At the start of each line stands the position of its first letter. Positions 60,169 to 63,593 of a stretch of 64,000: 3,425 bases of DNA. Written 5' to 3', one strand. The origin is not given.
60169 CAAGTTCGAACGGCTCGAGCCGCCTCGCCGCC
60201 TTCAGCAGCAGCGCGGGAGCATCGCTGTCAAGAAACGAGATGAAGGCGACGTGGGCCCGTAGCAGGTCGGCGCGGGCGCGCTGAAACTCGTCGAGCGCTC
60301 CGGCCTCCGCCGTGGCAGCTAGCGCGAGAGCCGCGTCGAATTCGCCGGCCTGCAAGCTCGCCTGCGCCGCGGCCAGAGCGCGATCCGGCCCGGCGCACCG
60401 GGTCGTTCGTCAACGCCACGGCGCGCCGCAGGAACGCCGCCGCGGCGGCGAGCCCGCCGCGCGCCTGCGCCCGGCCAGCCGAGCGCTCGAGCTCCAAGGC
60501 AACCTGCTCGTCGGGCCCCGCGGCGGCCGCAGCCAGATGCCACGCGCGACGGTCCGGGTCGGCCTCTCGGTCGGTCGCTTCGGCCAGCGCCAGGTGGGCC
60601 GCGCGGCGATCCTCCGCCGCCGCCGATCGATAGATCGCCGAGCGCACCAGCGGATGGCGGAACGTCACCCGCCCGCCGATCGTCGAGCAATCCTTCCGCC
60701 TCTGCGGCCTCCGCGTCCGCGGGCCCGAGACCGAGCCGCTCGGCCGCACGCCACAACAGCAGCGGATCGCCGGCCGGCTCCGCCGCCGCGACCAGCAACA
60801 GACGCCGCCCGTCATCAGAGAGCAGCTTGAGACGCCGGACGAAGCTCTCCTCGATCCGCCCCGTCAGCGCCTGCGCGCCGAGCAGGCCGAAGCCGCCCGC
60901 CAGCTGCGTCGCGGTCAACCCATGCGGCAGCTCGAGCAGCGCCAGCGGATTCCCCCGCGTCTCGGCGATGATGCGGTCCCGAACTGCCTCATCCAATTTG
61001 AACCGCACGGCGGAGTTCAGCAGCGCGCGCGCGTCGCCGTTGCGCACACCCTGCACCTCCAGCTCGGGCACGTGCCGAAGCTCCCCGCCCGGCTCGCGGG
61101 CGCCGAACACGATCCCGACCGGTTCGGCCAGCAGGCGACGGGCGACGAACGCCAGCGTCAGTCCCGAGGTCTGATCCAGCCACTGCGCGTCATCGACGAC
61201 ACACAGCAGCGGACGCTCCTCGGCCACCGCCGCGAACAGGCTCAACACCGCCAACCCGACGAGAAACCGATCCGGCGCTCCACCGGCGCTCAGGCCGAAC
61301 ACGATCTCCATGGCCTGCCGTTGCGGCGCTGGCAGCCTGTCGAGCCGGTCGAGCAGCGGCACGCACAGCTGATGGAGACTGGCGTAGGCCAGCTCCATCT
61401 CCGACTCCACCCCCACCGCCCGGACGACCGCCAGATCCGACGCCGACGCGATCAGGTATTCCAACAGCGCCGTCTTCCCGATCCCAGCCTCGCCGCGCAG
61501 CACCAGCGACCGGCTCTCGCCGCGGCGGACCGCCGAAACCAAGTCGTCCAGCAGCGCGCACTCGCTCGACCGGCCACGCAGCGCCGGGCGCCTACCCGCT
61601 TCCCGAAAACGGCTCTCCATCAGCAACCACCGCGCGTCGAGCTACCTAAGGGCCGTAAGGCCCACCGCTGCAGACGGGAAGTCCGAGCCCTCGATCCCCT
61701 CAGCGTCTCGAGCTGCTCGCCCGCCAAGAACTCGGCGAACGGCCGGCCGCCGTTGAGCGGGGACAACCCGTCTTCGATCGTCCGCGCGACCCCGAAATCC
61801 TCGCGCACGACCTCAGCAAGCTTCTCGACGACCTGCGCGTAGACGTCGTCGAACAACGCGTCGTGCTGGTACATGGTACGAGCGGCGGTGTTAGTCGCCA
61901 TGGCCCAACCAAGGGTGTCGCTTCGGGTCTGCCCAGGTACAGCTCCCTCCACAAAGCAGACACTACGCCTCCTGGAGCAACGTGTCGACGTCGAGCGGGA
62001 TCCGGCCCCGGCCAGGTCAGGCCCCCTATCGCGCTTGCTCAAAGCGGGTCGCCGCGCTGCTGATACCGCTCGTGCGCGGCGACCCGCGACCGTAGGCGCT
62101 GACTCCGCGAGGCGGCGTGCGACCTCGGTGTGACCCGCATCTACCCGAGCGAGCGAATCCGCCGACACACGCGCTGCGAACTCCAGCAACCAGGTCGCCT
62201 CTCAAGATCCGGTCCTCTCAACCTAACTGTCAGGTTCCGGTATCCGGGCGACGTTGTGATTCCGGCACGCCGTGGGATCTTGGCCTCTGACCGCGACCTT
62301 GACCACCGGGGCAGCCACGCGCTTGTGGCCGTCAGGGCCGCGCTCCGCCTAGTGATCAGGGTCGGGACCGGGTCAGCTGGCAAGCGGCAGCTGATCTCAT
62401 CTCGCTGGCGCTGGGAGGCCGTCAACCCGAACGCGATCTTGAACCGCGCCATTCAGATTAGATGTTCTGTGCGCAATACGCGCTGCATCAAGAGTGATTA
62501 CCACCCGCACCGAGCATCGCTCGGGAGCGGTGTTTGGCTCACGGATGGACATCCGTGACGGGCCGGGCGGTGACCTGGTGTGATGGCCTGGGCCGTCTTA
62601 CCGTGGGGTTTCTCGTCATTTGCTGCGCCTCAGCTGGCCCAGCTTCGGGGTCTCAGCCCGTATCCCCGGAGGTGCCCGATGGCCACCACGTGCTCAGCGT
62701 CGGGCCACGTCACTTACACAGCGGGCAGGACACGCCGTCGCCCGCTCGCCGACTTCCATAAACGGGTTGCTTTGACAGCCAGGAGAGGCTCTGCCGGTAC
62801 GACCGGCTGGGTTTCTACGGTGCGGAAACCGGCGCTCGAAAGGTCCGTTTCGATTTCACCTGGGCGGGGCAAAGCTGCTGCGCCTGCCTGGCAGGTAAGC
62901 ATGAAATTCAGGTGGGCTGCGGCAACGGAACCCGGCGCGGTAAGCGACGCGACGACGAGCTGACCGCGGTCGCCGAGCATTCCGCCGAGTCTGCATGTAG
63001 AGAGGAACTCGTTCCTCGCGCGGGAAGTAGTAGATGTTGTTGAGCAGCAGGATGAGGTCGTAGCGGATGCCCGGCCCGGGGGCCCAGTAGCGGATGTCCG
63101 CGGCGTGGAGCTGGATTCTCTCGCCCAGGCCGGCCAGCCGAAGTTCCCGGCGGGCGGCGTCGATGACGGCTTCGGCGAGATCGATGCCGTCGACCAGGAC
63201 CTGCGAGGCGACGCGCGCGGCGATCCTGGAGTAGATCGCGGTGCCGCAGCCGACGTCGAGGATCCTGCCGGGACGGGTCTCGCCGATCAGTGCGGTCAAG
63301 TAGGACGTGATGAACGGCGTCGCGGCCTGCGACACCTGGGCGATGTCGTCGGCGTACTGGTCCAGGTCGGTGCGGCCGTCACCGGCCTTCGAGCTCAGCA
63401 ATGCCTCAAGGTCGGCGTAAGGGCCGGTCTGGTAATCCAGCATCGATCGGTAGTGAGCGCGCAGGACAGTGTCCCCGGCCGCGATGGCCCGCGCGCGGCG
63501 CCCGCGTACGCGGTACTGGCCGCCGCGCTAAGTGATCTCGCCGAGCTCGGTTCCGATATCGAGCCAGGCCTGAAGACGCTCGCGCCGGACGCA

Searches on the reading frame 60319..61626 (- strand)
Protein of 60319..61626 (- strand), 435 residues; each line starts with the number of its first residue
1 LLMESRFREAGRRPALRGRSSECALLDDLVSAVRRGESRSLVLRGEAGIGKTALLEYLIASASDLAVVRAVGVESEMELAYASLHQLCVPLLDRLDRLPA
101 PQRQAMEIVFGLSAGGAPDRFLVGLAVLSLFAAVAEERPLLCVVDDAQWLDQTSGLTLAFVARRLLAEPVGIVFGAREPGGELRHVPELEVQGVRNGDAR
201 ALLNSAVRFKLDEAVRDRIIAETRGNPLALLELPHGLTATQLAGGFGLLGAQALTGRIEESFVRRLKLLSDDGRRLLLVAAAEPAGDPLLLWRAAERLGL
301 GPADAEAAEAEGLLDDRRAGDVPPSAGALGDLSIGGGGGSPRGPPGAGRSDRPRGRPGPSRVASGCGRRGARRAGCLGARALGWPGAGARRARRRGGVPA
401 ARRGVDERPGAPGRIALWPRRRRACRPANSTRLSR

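Call 23: search_protein_families(library=pfam, max_evalue=0.001, proteins=[window:60319-61626:-])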
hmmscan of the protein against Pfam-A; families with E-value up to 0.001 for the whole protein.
window:60319-61626:- (435 aa): 2 families
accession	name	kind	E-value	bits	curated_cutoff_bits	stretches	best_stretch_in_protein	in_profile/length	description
PF13191.12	AAA_16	-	7.2e-17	62.8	32.6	1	16-165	2-159/167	AAA ATPase domain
PF13401.12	AAA_22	-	0.00019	22.2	27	1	37-154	4-97/130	AAA domain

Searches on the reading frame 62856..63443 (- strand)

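Call 23: search_protein_families(library=pfam, max_evalue=0.001, proteins=[window:62856-63443:-])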
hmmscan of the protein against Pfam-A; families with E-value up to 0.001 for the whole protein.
window:62856-63443:- (195 aa): 8 families
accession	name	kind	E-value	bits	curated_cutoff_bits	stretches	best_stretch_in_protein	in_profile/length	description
PF13649.12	Methyltransf_25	-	3.5e-12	47.3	27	1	61-154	1-91/97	Methyltransferase domain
PF13847.12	Methyltransf_31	-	2.1e-07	31.2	27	1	60-140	6-87/145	Methyltransferase domain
PF08242.18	Methyltransf_12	-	2.8e-07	31.6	30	1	62-144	1-80/98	Methyltransferase domain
PF08241.18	Methyltransf_11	-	2.4e-06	28.5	21.2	1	62-145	1-78/95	Methyltransferase domain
PF13489.12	Methyltransf_23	-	6.2e-05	23.2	27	1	55-141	20-95/164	Methyltransferase domain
PF01135.25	PCMT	-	0.00012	22.4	20.3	1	34-118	50-134/210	Protein-L-isoaspartate(D-aspartate) O-methyltransferase (PCMT)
PF05175.20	MTS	-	0.00051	20.2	23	1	49-118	23-91/170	Methyltransferase small domain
PF06325.19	PrmA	-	0.00053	20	22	1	60-115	164-218/296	Ribosomal protein L11 methyltransferase (PrmA)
